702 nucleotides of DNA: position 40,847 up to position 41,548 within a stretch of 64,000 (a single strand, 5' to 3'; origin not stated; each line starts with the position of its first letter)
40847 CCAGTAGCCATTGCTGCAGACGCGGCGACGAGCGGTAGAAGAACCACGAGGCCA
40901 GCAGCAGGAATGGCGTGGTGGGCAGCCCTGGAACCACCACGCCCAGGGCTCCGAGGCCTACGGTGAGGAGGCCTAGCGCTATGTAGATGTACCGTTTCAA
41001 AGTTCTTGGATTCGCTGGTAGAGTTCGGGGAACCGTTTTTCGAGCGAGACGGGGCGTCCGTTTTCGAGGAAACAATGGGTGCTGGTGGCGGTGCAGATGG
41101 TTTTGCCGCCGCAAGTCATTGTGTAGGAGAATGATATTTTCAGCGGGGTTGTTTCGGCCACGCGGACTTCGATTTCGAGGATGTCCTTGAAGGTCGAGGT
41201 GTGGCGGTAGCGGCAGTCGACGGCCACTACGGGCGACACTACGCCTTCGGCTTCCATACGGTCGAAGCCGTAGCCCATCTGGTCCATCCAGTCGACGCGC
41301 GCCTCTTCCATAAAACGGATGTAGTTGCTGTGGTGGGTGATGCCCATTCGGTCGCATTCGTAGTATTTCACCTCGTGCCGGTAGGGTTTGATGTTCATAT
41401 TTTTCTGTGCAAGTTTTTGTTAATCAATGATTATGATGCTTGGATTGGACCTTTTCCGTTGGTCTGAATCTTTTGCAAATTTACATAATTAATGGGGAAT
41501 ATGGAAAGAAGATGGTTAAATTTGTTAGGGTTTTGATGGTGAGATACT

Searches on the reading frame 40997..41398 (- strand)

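Call 9: search_protein_families(library=pfam, proteins=[window:40997-41398:-], max_evalue=0.1)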
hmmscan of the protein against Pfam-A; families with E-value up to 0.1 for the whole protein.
window:40997-41398:- (133 aa): 2 families
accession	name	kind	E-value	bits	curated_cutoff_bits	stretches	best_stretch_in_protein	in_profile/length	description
PF13279.12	4HBT_2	-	4.9e-17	63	25.5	1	11-119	2-114/122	Thioesterase-like superfamily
PF03061.28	4HBT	-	6.9e-07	29.9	20.6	1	18-100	1-76/79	Thioesterase superfamily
